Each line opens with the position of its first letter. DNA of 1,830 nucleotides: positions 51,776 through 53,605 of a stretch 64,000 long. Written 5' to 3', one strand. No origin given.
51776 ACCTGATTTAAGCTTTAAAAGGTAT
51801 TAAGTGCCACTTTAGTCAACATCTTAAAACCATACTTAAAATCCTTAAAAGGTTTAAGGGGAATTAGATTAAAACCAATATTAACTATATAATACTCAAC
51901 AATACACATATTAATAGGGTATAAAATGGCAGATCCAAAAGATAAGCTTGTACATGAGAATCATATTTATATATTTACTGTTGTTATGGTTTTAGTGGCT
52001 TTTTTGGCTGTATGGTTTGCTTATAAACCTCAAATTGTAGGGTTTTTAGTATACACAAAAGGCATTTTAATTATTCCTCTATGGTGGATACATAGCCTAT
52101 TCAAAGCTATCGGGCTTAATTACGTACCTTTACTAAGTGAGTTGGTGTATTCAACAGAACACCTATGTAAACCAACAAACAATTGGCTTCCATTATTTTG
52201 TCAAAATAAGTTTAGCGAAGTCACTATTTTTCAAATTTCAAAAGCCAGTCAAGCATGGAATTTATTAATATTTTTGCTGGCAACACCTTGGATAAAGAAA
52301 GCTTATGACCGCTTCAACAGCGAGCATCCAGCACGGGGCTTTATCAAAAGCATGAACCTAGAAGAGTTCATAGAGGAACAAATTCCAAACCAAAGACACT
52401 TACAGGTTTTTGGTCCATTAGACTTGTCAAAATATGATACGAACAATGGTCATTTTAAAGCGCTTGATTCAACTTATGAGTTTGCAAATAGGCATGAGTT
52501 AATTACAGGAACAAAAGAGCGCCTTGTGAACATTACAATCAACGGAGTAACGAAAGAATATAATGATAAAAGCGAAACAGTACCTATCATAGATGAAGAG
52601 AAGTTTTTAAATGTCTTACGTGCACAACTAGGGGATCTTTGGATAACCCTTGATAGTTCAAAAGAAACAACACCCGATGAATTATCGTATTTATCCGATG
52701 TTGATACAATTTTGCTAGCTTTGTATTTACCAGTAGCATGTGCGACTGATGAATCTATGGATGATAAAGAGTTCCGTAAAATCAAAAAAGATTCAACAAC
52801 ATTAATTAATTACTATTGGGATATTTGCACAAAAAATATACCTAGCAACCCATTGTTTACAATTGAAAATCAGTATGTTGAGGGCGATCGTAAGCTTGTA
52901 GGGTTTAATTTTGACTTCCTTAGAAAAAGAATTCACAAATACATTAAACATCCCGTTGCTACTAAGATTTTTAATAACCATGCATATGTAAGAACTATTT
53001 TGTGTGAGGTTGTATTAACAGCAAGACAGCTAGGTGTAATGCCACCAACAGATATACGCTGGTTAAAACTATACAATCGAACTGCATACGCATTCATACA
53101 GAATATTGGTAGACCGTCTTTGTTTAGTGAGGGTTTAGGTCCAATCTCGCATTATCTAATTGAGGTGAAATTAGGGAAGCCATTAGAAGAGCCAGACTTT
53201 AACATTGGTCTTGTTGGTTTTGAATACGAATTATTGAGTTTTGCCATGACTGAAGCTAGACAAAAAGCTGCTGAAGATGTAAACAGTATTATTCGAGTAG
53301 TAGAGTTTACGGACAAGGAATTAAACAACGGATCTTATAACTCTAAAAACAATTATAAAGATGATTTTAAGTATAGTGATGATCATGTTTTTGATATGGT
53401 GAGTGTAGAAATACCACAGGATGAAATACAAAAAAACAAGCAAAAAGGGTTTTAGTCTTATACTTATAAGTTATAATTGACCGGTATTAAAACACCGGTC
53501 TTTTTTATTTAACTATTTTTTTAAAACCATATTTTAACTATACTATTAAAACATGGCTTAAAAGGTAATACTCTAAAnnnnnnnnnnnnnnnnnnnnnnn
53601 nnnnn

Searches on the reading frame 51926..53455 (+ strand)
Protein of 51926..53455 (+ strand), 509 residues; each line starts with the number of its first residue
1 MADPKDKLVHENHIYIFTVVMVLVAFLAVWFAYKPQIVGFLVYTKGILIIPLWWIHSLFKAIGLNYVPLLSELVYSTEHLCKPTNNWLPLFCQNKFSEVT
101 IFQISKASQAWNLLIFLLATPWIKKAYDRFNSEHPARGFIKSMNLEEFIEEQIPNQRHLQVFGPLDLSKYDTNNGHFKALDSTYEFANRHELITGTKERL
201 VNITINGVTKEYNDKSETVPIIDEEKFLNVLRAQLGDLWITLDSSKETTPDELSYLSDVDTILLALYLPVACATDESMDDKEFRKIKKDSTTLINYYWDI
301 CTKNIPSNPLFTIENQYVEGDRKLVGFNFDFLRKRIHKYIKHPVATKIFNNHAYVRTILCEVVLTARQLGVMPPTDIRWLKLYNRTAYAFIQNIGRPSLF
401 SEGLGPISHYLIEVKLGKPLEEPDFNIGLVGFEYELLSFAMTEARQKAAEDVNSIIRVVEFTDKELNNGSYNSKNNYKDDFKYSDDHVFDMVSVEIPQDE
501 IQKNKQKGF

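Call 5: search_protein_families(library=pfam, proteins=[window:51926-53455:+])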
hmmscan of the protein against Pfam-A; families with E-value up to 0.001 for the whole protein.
window:51926-53455:+ (509 aa): 1 family
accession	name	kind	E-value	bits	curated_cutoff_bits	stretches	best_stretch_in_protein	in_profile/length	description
PF23127.1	DotM_C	-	2.3e-24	87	27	1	319-424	56-162/172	DotM, C-terminal cytoplasmic domain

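Call 35: search_dna_similar(query=window:51926-53455:+, collection=plasmids, mode=protein, rows=spread, max_rows=40, max_evalue=1e-15)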
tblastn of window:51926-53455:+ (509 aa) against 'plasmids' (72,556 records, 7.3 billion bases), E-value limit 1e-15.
Records with a match: 174; places in all: 176; records where one place covers at least 80% of the query: 167.
Best place of each record, by identity: >=99% 10; 95-99% 55; <60% 109.
By first word of the organism name: Acinetobacter 154; Xanthomonas 6; Yersinia 4; Moraxella 3; Pseudomonas 2; Burkholderia 2; Bordetella 1; Aeromonas 1; Serratia 1.
By predicted mobility (MOB-suite, as given by PLSDB): non-mobilizable 66; mobilizable 59; conjugative 49.
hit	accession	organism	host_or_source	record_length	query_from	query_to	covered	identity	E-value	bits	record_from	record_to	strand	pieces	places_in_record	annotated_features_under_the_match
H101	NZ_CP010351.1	Acinetobacter johnsonii XBB1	Hospital sewage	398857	1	509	100%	99.8%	0e+0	1021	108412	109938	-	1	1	hypothetical protein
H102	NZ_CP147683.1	Acinetobacter lwoffii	whole organism,Yangzhou Grand Canal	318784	1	509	100%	99.8%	0e+0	1021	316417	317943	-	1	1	hypothetical protein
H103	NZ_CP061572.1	Acinetobacter seifertii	Homo sapiens,blood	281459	1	509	100%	98.2%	0e+0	1014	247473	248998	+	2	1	hypothetical protein (x2)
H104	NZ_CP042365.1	Acinetobacter pittii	Homo sapiens,Whole organism,clinical ...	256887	1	509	100%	98.2%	0e+0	1009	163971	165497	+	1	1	Type IV secretion system protein IcmP/DotM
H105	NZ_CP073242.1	Acinetobacter soli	Psittacus erithacus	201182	1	509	100%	98.2%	0e+0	1009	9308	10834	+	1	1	Type IV secretion system protein IcmP/DotM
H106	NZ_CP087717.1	Acinetobacter pittii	Homo sapiens,pure culture,hydrothorax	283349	1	509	100%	98.2%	0e+0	1009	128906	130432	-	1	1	Type IV secretion system protein IcmP/DotM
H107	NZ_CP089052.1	Acinetobacter ursingii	Homo sapiens,Genome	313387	1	509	100%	98.2%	0e+0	1009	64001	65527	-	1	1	Type IV secretion system protein IcmP/DotM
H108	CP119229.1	Acinetobacter soli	Homo sapiens,blood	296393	1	509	100%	98.2%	0e+0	1009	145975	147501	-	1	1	hypothetical protein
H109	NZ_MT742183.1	Acinetobacter nosocomialis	-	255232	1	509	100%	98.2%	0e+0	1009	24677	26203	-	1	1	Type IV secretion system protein IcmP/DotM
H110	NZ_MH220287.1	Acinetobacter ursingii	Homo sapiens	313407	1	509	100%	98.2%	0e+0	1009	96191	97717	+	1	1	Type IV secretion system protein IcmP/DotM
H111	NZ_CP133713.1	Acinetobacter baumannii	Homo sapiens,BAL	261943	1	509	100%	98.2%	0e+0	1009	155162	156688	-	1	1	Type IV secretion system protein IcmP/DotM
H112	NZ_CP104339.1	Acinetobacter baumannii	Homo sapiens,Wound/Abscess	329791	1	509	100%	98.0%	0e+0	1007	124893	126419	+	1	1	hypothetical protein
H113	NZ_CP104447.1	Acinetobacter baumannii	Homo sapiens,sputum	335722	1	509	100%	98.0%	0e+0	1007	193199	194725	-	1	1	hypothetical protein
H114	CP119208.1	Acinetobacter soli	Homo sapiens,blood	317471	1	509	100%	98.0%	0e+0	1006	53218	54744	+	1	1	hypothetical protein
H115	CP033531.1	Acinetobacter pittii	Homo sapiens,Bacterial culture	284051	1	509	100%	96.4%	0e+0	1018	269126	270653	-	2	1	hypothetical protein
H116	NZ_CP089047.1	Acinetobacter ursingii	Homo sapiens,Genome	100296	14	455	87%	30.2%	6e-50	191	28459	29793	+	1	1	hypothetical protein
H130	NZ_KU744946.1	Acinetobacter baumannii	urinary tract infection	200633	14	432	82%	30.7%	4e-48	186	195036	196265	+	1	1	hypothetical protein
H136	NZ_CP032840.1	Aeromonas veronii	Homo sapiens,feces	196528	22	458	86%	28.7%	8e-46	179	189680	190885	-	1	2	hypothetical protein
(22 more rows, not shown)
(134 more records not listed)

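Call 36: get_annotated_region(hit=H130, flank=7000)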
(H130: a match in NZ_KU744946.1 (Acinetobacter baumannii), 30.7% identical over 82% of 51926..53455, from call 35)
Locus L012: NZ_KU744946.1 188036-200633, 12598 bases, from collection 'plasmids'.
description: Acinetobacter baumannii strain A297 (RUH875) plasmid pA297-3 clone Global clone 1 (GC1), complete sequence
organism: Acinetobacter baumannii (NCBI taxid 470)
taxonomy: Bacteria; Pseudomonadota; Gammaproteobacteria; Moraxellales; Moraxellaceae; Acinetobacter; Acinetobacter baumannii
host: -; source: urinary tract infection; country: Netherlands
typing (MOB-suite, as given by PLSDB): conjugative; relaxase MOBP; mating-pair formation MPF_I
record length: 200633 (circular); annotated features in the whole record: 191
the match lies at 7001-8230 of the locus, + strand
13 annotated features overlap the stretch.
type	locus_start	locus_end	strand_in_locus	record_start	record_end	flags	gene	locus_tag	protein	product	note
CDS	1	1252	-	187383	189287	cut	-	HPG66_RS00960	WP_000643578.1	hypothetical protein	-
CDS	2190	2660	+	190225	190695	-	-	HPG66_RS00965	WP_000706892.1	DotD/TraH family lipoprotein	-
CDS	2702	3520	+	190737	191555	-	-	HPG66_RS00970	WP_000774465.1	type IV secretory system conjugative DNA transfer family protein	-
CDS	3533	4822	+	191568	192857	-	-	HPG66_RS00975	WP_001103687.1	ATPase, T2SS/T4P/T4SS family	-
CDS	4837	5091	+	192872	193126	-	-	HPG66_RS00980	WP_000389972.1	hypothetical protein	-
CDS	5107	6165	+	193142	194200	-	-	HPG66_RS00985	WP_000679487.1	ParM/StbA family protein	GO:0030541 - plasmid partitioning [Evidence IEA]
CDS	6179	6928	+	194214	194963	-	-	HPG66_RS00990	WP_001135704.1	hypothetical protein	-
CDS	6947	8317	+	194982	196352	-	-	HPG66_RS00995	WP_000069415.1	hypothetical protein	-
CDS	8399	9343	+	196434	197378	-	-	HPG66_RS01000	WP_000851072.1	hypothetical protein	-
CDS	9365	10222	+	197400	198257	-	-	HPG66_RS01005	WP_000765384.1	hypothetical protein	-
CDS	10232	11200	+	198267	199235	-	-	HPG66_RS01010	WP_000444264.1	hypothetical protein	-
CDS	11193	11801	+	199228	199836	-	-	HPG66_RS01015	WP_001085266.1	hypothetical protein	-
CDS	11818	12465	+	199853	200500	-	-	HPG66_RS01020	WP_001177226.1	hypothetical protein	-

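Call 37: get_annotated_region(hit=H116, flank=7000)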
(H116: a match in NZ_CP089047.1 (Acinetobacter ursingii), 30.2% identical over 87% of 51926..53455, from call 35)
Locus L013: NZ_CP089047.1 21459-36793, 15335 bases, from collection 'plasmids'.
description: Acinetobacter ursingii strain RIVM_C010761 plasmid pRIVM_C010761_3, complete sequence
organism: Acinetobacter ursingii (NCBI taxid 108980)
taxonomy: Bacteria; Pseudomonadota; Gammaproteobacteria; Moraxellales; Moraxellaceae; Acinetobacter; Acinetobacter ursingii
host: -; source: Homo sapiens,Genome; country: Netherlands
typing (MOB-suite, as given by PLSDB): non-mobilizable
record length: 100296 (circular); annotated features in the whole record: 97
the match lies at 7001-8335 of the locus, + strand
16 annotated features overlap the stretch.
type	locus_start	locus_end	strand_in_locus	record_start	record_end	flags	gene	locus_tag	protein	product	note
CDS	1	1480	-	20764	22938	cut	-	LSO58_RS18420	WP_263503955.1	integrase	-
CDS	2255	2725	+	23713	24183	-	-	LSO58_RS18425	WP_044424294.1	DotD/TraH family lipoprotein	-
CDS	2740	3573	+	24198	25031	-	-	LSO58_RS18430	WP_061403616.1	type IV secretory system conjugative DNA transfer family protein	-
CDS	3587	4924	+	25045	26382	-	-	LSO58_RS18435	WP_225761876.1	ATPase, T2SS/T4P/T4SS family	-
CDS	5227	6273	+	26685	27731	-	-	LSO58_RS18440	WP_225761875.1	ParM/StbA family protein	GO:0030541 - plasmid partitioning [Evidence IEA]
CDS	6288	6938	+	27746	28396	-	-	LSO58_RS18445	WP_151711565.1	hypothetical protein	-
CDS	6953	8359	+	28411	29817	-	-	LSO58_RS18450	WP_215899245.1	hypothetical protein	-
CDS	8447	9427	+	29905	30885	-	-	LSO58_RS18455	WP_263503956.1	hypothetical protein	-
CDS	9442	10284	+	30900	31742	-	-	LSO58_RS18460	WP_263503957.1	hypothetical protein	-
CDS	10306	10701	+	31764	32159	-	-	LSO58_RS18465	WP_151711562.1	hypothetical protein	-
CDS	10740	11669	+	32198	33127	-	-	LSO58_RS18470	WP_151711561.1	hypothetical protein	-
CDS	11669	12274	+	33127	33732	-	-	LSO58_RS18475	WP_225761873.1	hypothetical protein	-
CDS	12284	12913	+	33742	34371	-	-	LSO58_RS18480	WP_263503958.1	hypothetical protein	-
CDS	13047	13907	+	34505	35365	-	-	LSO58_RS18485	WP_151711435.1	AAA family ATPase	-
CDS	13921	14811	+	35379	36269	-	-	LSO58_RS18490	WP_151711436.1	ParB/RepB/Spo0J family partition protein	GO:0007059 - chromosome segregation [Evidence IEA]; GO:0000910 - cytokinesis [Evidence IEA]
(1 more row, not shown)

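Call 38: get_annotated_region(hit=H136, flank=7000)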
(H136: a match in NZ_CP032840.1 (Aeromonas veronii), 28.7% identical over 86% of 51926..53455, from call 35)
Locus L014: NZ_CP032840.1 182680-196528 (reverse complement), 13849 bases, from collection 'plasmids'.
description: Aeromonas veronii strain FC951 plasmid unnamed
organism: Aeromonas veronii (NCBI taxid 654)
taxonomy: Bacteria; Pseudomonadota; Gammaproteobacteria; Aeromonadales; Aeromonadaceae; Aeromonas; Aeromonas veronii
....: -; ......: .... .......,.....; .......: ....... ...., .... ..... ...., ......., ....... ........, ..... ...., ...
typing (MOB-suite, as given by PLSDB): non-mobilizable
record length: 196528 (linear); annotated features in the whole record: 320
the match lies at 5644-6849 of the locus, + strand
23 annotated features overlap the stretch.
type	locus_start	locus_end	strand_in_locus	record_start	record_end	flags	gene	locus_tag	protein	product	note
CDS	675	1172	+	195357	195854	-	-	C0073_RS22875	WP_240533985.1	hypothetical protein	-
CDS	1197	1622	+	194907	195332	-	-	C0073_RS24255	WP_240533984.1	type IV secretory system conjugative DNA transfer family protein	-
CDS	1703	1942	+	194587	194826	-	-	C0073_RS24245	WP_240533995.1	type IV secretory system conjugative DNA transfer family protein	-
CDS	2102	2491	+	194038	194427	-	-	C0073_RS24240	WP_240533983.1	hypothetical protein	-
CDS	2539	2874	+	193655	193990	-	-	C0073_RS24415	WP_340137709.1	ATPase, T2SS/T4P/T4SS family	-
CDS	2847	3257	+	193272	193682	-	-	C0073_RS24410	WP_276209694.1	ATPase, T2SS/T4P/T4SS family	-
CDS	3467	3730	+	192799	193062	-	-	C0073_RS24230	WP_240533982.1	hypothetical protein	-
CDS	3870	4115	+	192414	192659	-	-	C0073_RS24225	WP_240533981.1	hypothetical protein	-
CDS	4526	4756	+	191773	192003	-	-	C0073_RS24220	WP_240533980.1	hypothetical protein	-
CDS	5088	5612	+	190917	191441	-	-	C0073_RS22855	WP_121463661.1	hypothetical protein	-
CDS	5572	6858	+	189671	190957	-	-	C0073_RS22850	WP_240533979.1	hypothetical protein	-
CDS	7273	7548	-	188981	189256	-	-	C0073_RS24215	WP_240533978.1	hypothetical protein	-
CDS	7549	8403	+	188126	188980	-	-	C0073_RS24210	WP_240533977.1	hypothetical protein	-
CDS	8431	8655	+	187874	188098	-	-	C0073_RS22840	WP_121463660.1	hypothetical protein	-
CDS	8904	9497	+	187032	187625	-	-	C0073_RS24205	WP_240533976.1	hypothetical protein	-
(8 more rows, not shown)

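Call 52: search_protein_families(library=ncbifam, proteins=[window:51926-53455:+], max_evalue=0.01)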
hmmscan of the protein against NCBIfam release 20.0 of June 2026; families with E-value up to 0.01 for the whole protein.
window:51926-53455:+ (509 aa): 1 family
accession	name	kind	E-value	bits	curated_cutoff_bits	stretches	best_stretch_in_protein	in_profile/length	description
NF033890.1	DotM_IcmP_IVB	equivalog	1e-26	93.9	230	2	327-424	240-337/356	type IVB secretion system coupling complex protein DotM/IcmP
